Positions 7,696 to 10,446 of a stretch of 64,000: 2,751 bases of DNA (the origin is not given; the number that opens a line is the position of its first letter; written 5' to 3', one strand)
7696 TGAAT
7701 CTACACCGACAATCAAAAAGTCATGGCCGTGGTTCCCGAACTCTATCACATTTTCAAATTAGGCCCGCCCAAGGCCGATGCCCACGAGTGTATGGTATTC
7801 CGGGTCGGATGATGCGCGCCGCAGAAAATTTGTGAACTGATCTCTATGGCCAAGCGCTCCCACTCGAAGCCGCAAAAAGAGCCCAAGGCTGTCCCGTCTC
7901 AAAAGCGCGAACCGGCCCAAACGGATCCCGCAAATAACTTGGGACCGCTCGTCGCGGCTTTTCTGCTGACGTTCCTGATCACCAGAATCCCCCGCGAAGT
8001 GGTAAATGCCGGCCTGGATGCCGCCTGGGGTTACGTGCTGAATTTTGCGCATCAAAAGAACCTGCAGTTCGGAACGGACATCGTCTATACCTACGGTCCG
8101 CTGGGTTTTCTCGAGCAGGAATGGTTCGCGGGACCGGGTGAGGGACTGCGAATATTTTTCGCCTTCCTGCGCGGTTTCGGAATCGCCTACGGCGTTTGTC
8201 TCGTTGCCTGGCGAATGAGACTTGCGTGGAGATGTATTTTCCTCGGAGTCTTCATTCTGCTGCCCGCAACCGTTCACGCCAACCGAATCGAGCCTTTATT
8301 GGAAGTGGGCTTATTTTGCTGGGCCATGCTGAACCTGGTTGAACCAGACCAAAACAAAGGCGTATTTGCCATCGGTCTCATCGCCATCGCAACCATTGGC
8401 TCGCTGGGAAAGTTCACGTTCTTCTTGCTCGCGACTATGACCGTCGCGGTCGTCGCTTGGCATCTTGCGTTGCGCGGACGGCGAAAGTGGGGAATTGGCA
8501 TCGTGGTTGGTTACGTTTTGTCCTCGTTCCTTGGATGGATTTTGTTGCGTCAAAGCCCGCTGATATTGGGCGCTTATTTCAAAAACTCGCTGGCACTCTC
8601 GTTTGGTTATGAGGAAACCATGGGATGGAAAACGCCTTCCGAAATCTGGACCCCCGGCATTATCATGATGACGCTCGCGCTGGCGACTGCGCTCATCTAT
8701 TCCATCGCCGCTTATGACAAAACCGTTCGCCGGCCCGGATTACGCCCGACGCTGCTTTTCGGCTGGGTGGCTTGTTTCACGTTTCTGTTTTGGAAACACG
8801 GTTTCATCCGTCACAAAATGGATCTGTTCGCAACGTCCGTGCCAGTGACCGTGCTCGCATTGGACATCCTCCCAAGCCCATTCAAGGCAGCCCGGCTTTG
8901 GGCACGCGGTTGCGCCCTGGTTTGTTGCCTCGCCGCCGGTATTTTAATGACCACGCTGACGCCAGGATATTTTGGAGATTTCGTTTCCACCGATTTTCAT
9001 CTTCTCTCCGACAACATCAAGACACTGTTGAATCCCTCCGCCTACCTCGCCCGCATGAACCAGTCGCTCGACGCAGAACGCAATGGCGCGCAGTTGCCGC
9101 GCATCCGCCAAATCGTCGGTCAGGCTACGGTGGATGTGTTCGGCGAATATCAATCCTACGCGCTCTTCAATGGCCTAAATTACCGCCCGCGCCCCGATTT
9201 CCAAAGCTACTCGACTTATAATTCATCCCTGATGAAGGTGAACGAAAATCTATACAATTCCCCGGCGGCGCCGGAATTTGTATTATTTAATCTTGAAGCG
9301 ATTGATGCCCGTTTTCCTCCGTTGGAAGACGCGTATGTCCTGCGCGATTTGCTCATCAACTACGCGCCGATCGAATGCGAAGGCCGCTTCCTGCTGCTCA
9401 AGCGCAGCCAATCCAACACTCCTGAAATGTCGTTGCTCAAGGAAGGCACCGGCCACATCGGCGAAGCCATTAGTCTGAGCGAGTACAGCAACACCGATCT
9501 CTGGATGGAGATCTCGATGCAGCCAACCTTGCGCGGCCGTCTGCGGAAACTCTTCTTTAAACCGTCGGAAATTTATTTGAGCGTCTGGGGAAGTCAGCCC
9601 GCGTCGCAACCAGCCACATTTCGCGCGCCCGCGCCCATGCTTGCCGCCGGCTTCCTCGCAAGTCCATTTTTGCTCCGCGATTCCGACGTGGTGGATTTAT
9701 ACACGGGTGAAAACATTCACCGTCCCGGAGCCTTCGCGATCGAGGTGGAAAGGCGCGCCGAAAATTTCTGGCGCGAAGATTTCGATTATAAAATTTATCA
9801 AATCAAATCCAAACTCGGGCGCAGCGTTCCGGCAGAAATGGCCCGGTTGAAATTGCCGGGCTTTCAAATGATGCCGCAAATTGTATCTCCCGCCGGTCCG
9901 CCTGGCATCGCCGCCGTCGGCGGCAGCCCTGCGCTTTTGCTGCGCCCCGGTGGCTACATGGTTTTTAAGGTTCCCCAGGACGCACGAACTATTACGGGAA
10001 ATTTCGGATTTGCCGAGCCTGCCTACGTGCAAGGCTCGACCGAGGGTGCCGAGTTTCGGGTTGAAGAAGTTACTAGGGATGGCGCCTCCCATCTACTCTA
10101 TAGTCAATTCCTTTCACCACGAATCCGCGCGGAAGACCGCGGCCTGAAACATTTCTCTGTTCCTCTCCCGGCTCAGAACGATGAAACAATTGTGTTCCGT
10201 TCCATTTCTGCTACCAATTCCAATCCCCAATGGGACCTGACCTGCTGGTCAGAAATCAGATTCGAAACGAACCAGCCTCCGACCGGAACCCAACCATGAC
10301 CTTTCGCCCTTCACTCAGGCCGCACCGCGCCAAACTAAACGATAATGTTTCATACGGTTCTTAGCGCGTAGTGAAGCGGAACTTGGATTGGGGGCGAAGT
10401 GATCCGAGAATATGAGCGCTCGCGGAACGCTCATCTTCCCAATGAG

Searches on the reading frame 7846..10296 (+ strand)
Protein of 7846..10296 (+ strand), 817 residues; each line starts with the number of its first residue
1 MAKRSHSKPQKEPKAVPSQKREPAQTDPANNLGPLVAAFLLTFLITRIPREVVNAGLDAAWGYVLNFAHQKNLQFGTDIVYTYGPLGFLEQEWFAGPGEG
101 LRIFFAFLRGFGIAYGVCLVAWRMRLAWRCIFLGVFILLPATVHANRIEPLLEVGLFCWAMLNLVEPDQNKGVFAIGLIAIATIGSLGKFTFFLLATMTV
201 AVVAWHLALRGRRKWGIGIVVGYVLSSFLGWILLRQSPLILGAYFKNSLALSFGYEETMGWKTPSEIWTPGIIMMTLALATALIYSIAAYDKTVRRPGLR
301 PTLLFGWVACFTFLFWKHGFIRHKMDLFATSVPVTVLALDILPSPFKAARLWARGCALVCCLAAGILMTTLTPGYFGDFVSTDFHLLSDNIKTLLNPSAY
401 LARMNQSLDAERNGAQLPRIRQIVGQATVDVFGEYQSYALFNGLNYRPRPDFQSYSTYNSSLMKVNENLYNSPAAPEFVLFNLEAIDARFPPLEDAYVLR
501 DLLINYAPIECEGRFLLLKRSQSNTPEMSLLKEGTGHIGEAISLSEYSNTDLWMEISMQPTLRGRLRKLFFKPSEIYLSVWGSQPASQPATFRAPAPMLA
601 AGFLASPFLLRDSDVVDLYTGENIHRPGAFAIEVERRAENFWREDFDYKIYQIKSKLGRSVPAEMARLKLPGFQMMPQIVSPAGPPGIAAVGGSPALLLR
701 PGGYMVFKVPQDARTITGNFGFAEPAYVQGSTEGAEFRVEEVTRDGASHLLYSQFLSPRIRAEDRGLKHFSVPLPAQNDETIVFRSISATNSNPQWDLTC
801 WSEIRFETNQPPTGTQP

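Call 4: search_protein_families(library=pfam, proteins=[window:7846-10296:+], max_evalue=0.1)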
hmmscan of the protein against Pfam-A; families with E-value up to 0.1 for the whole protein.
window:7846-10296:+ (817 aa): 1 family
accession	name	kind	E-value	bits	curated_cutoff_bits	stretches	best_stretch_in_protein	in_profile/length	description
PF24417.1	DUF7549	-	0.023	15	27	0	194-236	122-164/166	Family of unknown function (DUF7549)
